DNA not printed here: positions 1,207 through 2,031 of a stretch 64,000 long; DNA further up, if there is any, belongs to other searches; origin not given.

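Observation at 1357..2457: Small alarmone hydrolase next to thymidine kinase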

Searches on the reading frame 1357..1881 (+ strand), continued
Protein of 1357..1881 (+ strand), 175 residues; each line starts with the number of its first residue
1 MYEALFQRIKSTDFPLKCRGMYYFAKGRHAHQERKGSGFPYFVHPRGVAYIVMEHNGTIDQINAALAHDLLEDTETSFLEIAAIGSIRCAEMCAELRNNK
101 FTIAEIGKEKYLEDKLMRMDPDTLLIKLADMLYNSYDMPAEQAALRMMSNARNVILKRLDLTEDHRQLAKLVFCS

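Call 19: search_dna_similar(query=window:1357-1881:+, collection=phages, mode=protein, max_evalue=0.001, max_rows=40)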
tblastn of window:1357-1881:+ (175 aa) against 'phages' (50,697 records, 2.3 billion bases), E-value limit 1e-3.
Records with a match: 95; places in all: 96; records where one place covers at least 80% of the query: 17.
Best place of each record, by identity: <60% 95.
By first word of the organism name: Erwinia 20; Bacteriophage 17; Serratia 15; Salmonella 7; Vibrio 6; Klebsiella 5; Listeria 5; uncultured 4; Burkholderia 4; Escherichia 4; and 6 more.
By host as written in the record: - 22; Erwinia amylovora 18; Klebsiella pneumoniae 9; Listeria monocytogenes 5; Burkholderia cenocepacia 4; Serratia marcescens 3; Bordetella bronchiseptica 4715 2; Salmonella enterica subsp. enterica serovar Typhimurium strain LT2 2; and 22 more.
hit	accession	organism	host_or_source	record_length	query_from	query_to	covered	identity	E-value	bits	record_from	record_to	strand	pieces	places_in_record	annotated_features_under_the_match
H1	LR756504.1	uncultured phage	metagenomic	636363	24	175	87%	35.8%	1e-17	85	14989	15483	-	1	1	record has no annotation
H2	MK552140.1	Burkholderia phage BcepSaruman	Burkholderia cenocepacia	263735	24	173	86%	34.6%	9e-19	88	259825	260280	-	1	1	putative guanosine phosphopryohydrolase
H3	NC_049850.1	Burkholderia phage BcepSaruman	Burkholderia cenocepacia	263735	24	173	86%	34.6%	9e-19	88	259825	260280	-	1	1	metal-dependent phosphohydrolase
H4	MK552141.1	Burkholderia phage BcepSauron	Burkholderia cenocepacia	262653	24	173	86%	33.3%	1e-18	87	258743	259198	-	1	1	GTP pyrophosphokinase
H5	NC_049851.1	Burkholderia phage BcepSauron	Burkholderia cenocepacia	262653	24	173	86%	33.3%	1e-18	87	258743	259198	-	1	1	metal-dependent phosphohydrolase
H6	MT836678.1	Bacteriophage sp.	human fecal samples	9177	2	142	81%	34.8%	1e-9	62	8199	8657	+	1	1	record has no annotation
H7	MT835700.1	Bacteriophage sp.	human fecal samples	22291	1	143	82%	32.2%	9e-7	54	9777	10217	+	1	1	record has no annotation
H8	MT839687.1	Bacteriophage sp.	human fecal samples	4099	13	142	74%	35.0%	3e-11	66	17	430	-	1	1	record has no annotation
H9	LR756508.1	uncultured phage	metagenomic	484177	23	138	66%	37.8%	3e-13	72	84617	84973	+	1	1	record has no annotation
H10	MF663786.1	Bordetella phage vB_BbrM_PHB04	Bordetella bronchiseptica 4715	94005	24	155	75%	32.9%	3e-9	61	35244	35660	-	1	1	bifunctional (p)ppGpp synthetase/guanosine-3',5'-bis(diphosphate) ...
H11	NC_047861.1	Bordetella phage vB_BbrM_PHB04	Bordetella bronchiseptica 4715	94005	24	155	75%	32.9%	3e-9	61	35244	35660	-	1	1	metal-dependent phosphohydrolase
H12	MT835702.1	Bacteriophage sp.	human fecal samples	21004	11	142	75%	32.2%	2e-6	52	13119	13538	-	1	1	record has no annotation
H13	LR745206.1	uncultured phage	metagenomic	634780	22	137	66%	36.3%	3e-7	55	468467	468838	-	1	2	record has no annotation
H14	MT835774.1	Bacteriophage sp.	human fecal samples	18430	2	134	76%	31.5%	2e-5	49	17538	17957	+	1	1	record has no annotation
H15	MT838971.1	Bacteriophage sp.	human fecal samples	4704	1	134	77%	31.1%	3e-7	55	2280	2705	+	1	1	record has no annotation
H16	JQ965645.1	Salmonella phage SSU5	Salmonella enterica subsp. enterica ...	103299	10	135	72%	33.1%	5e-7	54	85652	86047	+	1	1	putative guanosine polyphosphate pyrophospho hydrolase/synthetase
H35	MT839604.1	Bacteriophage sp.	human fecal samples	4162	11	134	71%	30.8%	4e-5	48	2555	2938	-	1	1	record has no annotation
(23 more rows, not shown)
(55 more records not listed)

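Call 20: find_related_loci(query=window:1357-1881:+, collection=viral_contigs, flank=5000)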
Query window:1357-1881:+ (175 aa) in viral_contigs; peptide patterns used: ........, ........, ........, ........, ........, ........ (x = any residue, [..] = any of these).
40 stretches matched a pattern; 17 encode a relative of the query (tblastn E <= 1e-3); 17 distinct loci.
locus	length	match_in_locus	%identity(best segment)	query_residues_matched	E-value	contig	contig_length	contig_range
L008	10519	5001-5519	74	1-173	1e-83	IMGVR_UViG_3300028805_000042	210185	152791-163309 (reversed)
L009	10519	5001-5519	72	1-173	3e-82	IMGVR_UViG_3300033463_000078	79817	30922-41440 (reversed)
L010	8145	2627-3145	70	1-173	5e-81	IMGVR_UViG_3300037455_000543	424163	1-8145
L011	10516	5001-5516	72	2-172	6e-81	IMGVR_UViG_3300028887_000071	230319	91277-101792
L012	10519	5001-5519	70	1-173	2e-80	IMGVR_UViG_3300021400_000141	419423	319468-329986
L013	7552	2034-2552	68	1-173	9e-80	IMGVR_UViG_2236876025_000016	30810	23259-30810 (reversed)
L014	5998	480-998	69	1-173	8e-80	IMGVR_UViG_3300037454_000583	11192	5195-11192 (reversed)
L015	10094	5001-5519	68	1-173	5e-79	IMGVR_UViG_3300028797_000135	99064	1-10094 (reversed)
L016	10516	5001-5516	72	2-172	6e-81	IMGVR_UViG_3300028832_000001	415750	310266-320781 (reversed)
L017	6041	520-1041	58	1-173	1e-65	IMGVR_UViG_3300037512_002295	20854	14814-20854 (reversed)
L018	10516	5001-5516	55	2-173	4e-61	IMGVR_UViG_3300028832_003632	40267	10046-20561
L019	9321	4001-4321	32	21-135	8e-8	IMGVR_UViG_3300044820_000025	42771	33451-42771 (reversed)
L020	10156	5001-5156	42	24-75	2e-6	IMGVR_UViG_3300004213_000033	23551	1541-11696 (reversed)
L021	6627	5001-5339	26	15-134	2e-6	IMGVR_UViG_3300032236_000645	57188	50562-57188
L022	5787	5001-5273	31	38-135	2e-5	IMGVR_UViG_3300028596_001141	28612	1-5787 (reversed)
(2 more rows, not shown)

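Call 24: find_encoding_contigs(protein=P0088, flank=5000, max_places=2)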
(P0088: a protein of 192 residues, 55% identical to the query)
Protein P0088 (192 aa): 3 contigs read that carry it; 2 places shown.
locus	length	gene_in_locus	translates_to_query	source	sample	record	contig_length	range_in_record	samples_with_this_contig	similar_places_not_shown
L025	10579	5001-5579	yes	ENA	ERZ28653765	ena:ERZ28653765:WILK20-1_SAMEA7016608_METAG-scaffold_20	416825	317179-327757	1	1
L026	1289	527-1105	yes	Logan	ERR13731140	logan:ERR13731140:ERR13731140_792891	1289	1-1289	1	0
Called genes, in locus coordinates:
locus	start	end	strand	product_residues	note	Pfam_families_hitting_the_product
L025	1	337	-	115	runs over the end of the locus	-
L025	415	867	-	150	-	-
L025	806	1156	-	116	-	-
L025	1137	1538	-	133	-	-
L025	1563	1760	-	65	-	-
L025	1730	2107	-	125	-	-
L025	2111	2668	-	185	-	-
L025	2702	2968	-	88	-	-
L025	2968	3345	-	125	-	-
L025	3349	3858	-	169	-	-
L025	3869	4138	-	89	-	-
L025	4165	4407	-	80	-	-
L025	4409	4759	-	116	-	-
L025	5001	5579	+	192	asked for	PF13328:HD_4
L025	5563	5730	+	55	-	-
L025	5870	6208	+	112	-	-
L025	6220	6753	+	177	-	-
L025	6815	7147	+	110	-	-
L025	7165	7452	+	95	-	-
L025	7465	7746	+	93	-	-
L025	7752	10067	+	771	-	PF01139:RtcB, PF14890:Intein_splicing, PF01139:RtcB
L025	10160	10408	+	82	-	-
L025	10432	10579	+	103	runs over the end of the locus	-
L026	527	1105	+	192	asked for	PF13328:HD_4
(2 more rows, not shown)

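Call 25: find_encoding_contigs(protein=P0054, flank=5000, max_places=2)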
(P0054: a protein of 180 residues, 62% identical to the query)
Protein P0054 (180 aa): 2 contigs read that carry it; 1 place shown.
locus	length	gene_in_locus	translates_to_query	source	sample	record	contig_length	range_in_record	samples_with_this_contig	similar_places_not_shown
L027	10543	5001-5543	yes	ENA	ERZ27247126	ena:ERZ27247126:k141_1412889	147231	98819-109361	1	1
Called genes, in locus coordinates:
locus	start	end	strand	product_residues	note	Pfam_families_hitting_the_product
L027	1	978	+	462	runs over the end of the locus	PF02275:CBAH, PF03417:AAT (faint)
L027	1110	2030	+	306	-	-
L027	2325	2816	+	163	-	PF13671:AAA_33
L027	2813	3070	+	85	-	-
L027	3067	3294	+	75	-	-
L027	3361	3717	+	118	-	-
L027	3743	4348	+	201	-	PF00149:Metallophos (faint), PF12850:Metallophos_2 (weak)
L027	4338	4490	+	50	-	-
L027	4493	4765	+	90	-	-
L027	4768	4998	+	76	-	-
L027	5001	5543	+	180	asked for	PF13328:HD_4 (weak)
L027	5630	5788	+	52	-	-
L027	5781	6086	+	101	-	-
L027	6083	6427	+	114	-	-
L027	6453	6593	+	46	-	-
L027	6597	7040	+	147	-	-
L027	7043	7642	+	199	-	-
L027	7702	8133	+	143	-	-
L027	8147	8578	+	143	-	-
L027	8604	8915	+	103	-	-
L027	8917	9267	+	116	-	-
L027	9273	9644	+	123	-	-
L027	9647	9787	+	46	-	-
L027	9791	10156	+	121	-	-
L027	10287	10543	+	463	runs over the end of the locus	PF21189:PHA02142 (weak), PF09414:RNA_ligase (weak)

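Call 29: predict_structure(alignment_id=A1)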
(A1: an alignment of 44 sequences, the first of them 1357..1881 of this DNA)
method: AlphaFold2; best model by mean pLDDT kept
length: 175 residues; sequences in the alignment: 44
mean_pLDDT: 95.1   pTM: 0.91
mean pLDDT of the five models: 95.1, 94.5, 94.4, 94.3, 93.8
residues with pLDDT >= 90: 160; 70-90: 14; 50-70: 1; < 50: 0
segments of 3 or more residues with pLDDT < 50: none
pLDDT, mean of each block of 10 residues (from residue 1): 80 98 97 89 95 98 98 96 98 97 94 96 98 93 95 97 97 95
secondary structure, 60 per line:
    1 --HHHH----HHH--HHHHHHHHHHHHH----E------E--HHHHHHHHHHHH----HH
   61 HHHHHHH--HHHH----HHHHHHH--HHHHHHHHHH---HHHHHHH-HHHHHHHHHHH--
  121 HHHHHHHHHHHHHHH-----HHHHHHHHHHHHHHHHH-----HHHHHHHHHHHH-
elements in order: H3-6 H16-28 H43-54 H59-67 H70-73 H78-84 H87-96 H100-106 H108-118 H121-135 H141-157 H163-174

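Call 32: fold_search(model_id=the predicted structure, library=pdb)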
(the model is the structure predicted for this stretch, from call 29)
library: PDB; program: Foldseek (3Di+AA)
matches with E <= 10: 161; with E <= 0.001: 25
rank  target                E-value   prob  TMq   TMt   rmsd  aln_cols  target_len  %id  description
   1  9chy_B                1.6e-05  1.00  0.77  0.75   4.1       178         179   25  Crystal structure of the human MESH1 (D66K)-PAPS complex (released 2025-12-10)
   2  3nr1_A                3.8e-05  1.00  0.77  0.76   3.7       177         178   26  A metazoan ortholog of SpoT hydrolyzes ppGpp and plays a role in starvation responses (released 2010-09-08)
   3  9chy_A                5.3e-05  1.00  0.77  0.75   5.0       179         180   24  Crystal structure of the human MESH1 (D66K)-PAPS complex (released 2025-12-10)
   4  5vxa_A                6.7e-05  1.00  0.77  0.76   3.6       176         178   25  Structure of the human Mesh1-NADPH complex (released 2018-05-23)
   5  7qod_B                1.1e-04  1.00  0.71  0.69   3.8       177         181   25  Native structure of a small alarmone hydrolase (RelH) from Corynebacterium glutamicum (released 2022-07-13)
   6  6z3o_AAA              2.1e-04  1.00  0.66  0.65   5.0       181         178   22  The E74Q mutant of Small Alarmone Hydrolase SAH from Pseudomonas aeruginosa PAO1 (released 2021-01-27)
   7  6s2u                  3.0e-04  1.00  0.65  0.36   5.6       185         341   24  Structure of the catalytic domain of T. thermophilus Rel in complex with AMP and ppGpp (released 2020-07-08)
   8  6s2v_A                3.1e-04  1.00  0.64  0.35   9.9       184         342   25  Structure of the N-terminal catalytic region of T. thermophilus Rel (released 2020-07-08)
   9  3nqw_A                3.6e-04  1.00  0.76  0.75   3.1       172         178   21  A metazoan ortholog of SpoT hydrolyzes ppGpp and plays a role in starvation responses (released 2010-09-08)
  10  7qod_A                3.8e-04  1.00  0.72  0.67   3.6       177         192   25  Native structure of a small alarmone hydrolase (RelH) from Corynebacterium glutamicum (released 2022-07-13)
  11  6yvc_A                4.1e-04  1.00  0.67  0.67   4.9       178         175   22  Crystal structure of the small alarmone hydrolase (SAH) of Pseudomonas aeruginosa (released 2021-05-12)
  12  7qoe                  4.3e-04  1.00  0.71  0.67   3.6       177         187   20  Structure of a small alarmone hydrolase from Leptospira levettii (released 2022-07-13)
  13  6yvc_B                4.3e-04  1.00  0.68  0.69   4.3       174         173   22  Crystal structure of the small alarmone hydrolase (SAH) of Pseudomonas aeruginosa (released 2021-05-12)
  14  6yvc_D                4.3e-04  1.00  0.67  0.68   4.0       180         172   22  Crystal structure of the small alarmone hydrolase (SAH) of Pseudomonas aeruginosa (released 2021-05-12)
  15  7qoc_A                4.7e-04  1.00  0.74  0.68   3.6       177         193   25  Se-Met derivative structure of a small alarmone hydrolase (RelH) from Corynebacterium glutamicum (released 2022-07-13)
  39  7smg_A                7.8e-03  1.00  0.54  0.66   9.2       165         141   21  Crystal structure of a (p)ppApp hydrolase from Bacteroides caccae (released 2022-11-09)
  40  7smg_D                9.4e-03  1.00  0.61  0.73   3.8       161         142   20  Crystal structure of a (p)ppApp hydrolase from Bacteroides caccae (released 2022-11-09)
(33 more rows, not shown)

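Call 33: fold_search(model_id=the predicted structure, library=viral)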
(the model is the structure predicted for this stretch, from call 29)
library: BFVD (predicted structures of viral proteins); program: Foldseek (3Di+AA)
matches with E <= 10: 102; with E <= 0.001: 10
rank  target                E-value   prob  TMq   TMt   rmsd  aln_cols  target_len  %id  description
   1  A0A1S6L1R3            1.1e-05  1.00  0.73  0.49   9.1       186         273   22  (no name in the UniProt tables at hand)
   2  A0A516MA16            1.2e-05  1.00  0.73  0.59   5.1       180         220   23  (no name in the UniProt tables at hand)
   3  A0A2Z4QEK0            1.9e-05  1.00  0.68  0.54   7.5       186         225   19  HD/PDEase domain-containing protein [Erwinia phage vB_EamM_Alexandra]
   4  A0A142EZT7            2.9e-05  1.00  0.73  0.64   4.2       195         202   21  (no name in the UniProt tables at hand)
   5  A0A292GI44            3.7e-05  1.00  0.70  0.59   4.3       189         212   24  (no name in the UniProt tables at hand)
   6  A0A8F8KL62            4.2e-05  1.00  0.78  0.69   3.0       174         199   27  (P)ppGpp synthetase/hydrolase [Clandestinovirus]
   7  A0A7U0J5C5            4.8e-05  1.00  0.72  0.56   3.4       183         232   20  Guanosine-3',5'-bis(Diphosphate) 3'-pyrophosphohydrolase / GTP pyrophosphokinase, (P)ppGpp synthetase II [Klebsiella phage vB_KpM_FBKp24]
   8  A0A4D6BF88            8.5e-05  1.00  0.79  0.70   3.1       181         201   19  (no name in the UniProt tables at hand)
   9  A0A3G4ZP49            5.0e-04  1.00  0.76  0.44   2.9       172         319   23  HD domain-containing protein [Terrestrivirus sp.]
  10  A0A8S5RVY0            8.0e-04  1.00  0.65  0.69   4.5       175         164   16  (P)ppGpp synthetase, RelA/SpoT family [Siphoviridae sp. ctHip2]
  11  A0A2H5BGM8            2.1e-03  1.00  0.58  0.65   7.5       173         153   20  HD domain-containing protein [Vibrio phage Ceto]
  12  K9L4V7                4.3e-03  1.00  0.61  0.28   9.0       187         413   19  Uncharacterized protein [Pectobacterium phage phiTE]
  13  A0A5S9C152            4.5e-03  1.00  0.64  0.64   4.0       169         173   16  Phosphohydrolase [Tenacibaculum phage PTm1]
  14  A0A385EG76            5.4e-03  1.00  0.70  0.48   3.7       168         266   20  HD/PDEase domain protein [Caulobacter phage CcrSC]
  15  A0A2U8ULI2            6.9e-03  1.00  0.63  0.37   4.3       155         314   24  (no name in the UniProt tables at hand)
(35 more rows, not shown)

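Call 35: find_related_loci(query=A1, collection=genome_contigs, flank=5000)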
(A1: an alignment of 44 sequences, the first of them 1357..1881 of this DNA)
Query A1 (175 aa) in genome_contigs; peptide patterns used: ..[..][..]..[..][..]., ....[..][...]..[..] (x = any residue, [..] = any of these).
105 stretches matched a pattern; 33 encode a relative of the query (tblastn E <= 1e-3); 33 distinct loci.
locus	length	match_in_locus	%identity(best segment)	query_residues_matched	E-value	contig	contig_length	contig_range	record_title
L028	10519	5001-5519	70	1-173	2e-79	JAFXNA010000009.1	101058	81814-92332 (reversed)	MAG: Bacteroidaceae bacterium isolate RGIG6563 Sheep_Reticulum-5__c647, whole genome shotgun sequence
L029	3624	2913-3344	65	1-143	5e-62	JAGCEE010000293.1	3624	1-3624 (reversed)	MAG: Clostridia bacterium isolate RGIG9710 Yak_Omasum-3__c1446089, whole genome shotgun sequence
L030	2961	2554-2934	72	1-127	6e-62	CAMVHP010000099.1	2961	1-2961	MAG TPA_asm: uncultured Rickettsiales bacterium isolate SRR8387716_bin.52_metaWRAP_v1.3_MAG genome assembly, contig: ERZ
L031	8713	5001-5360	37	19-134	4e-12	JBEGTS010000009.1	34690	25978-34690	MAG: Pseudomonadota bacterium isolate providencecreek_2019_sw_WHONDRS-S19S_0007_B_bin.4 scaffold_688504, whole genome sh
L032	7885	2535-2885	33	29-134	7e-12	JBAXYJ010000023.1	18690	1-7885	MAG: Clostridiaceae bacterium isolate SO_2016_CLC_T1_14 scaffold02080_PH3_Jul14_2016, whole genome shotgun sequence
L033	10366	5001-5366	33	17-134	1e-11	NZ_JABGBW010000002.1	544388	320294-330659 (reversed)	Peptostreptococcus canis strain DSM 27025 Scaffold2, whole genome shotgun sequence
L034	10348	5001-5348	35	22-135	1e-11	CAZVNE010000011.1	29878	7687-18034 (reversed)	MAG TPA_asm: uncultured Candidatus Nanopelagicus sp. isolate SRP318679_co1_127 genome assembly, contig: NODE_2433_length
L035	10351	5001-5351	33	24-134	2e-11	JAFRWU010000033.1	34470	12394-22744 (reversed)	MAG: Clostridia bacterium isolate RGIG2869 Goat_Omasum.Co__c552229, whole genome shotgun sequence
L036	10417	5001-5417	33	3-134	4e-11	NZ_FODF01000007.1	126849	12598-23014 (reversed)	Peptostreptococcus russellii strain Calf135, whole genome shotgun sequence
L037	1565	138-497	38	19-134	4e-11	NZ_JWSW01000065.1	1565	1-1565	Rickettsia asembonensis strain NMRCii contig00086, whole genome shotgun sequence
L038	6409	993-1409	33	3-134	5e-11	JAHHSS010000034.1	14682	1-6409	MAG: Peptostreptococcus sp. isolate MAG062 MAG062_34, whole genome shotgun sequence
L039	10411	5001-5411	34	5-134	5e-11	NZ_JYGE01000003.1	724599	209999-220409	Peptostreptococcus russellii strain RT-10B contig_1_3, whole genome shotgun sequence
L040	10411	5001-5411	34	5-134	5e-11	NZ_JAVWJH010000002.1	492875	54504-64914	MAG: Peptostreptococcus sp. isolate CGS1Y3-bin18 NODE_3_length_492875_cov_105.303626, whole genome shotgun sequence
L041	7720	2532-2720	44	18-74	1e-10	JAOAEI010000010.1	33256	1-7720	MAG: Caloramator sp. isolate SKW256 NODE_10_length_33256_cov_15.101359, whole genome shotgun sequence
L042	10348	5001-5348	34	22-135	2e-10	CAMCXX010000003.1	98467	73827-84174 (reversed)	MAG: Bifidobacterium breve isolate MiE-22jul19-59 genome assembly, contig: MiE-22jul19-C127, whole genome shotgun sequen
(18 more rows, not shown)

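Call 45: find_encoding_contigs(protein=P0096, flank=5000, max_places=1)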
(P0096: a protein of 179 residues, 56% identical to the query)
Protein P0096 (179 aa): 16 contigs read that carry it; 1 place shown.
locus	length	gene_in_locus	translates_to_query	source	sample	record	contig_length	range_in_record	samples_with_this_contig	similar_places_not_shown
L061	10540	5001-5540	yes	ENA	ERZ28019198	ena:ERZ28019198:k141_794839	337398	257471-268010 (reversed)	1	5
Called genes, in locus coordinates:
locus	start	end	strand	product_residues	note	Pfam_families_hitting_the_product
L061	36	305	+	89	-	-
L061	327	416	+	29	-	-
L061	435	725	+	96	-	-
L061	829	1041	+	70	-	-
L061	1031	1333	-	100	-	-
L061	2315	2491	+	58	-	-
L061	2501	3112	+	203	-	-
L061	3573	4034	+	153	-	-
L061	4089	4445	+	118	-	-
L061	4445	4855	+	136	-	-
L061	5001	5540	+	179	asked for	PF13328:HD_4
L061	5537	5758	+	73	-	-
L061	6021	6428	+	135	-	PF11645:PDDEXK_5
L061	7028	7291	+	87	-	-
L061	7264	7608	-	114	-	-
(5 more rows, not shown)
